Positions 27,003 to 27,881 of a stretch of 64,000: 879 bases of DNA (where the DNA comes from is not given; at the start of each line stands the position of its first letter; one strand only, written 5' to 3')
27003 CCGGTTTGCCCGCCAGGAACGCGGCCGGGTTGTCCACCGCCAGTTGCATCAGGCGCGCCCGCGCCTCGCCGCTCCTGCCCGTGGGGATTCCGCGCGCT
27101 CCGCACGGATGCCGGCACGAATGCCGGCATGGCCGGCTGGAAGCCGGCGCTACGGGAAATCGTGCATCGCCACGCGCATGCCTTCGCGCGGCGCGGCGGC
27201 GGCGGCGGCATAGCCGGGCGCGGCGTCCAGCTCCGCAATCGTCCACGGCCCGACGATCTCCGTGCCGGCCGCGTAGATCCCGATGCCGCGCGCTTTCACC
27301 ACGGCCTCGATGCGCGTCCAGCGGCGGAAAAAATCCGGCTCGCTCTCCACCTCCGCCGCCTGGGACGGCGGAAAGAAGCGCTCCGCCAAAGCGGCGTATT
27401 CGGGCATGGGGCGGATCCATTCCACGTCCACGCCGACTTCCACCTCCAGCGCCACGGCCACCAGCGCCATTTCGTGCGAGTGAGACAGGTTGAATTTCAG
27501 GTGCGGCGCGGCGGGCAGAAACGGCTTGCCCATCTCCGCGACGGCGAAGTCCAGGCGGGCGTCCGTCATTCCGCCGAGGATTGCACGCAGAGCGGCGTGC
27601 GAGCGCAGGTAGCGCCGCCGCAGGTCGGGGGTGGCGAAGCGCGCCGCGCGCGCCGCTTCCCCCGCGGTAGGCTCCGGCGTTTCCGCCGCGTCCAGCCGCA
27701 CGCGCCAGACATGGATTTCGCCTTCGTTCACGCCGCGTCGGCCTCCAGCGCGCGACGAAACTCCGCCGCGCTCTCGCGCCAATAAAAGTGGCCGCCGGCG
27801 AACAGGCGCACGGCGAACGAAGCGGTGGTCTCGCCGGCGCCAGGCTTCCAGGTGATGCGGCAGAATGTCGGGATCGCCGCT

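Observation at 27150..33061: Orphan thiotemplate-plus-glycosyltransferase cassette: FkbH-like loader fused to a PCP, two paralogous GT4s, a type-II thioesterase and an Sfp-type PPTase, with no KS/C/A domains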

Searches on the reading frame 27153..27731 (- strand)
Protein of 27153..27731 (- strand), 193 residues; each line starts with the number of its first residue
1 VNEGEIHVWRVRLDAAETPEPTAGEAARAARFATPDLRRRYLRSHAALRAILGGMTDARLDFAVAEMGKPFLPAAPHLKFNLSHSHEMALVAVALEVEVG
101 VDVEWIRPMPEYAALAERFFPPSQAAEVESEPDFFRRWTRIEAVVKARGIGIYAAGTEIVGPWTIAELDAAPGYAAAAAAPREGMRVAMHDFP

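Call 16: search_protein_families(library=pfam, max_evalue=0.01, proteins=[window:27153-27731:-])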
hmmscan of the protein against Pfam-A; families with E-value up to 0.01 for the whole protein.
seq(193 aa): 1 family
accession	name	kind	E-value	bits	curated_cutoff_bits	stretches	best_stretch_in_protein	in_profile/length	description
PF01648.25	ACPS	-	2.4e-09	37.6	25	1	99-152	2-65/111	4'-phosphopantetheinyl transferase superfamily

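Call 17: search_protein_families(library=ncbifam, max_evalue=0.01, proteins=[window:27153-27731:-])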
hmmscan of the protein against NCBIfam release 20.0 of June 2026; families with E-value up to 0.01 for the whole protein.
seq(193 aa): 4 families
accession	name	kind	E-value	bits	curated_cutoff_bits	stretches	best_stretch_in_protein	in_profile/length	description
NF042922.1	4PPT_HetI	equivalog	3.1e-31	108.5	370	1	4-153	17-184/235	4'-phosphopantetheinyl transferase HetI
NF007676.0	PRK10351.1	equivalog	3.3e-18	66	174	1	43-152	32-147/195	4'-phosphopantetheinyl transferase AcpT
NF047349.1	4PPT_AusB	equivalog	5.1e-11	42.4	225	1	58-153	61-153/205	aureusimine biosynthesis 4'-phosphopantetheinyl transferase AusB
TIGR00556.1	pantethn_trn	domain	2e-05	24.7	45.35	1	97-154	3-70/128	phosphopantetheine--protein transferase domain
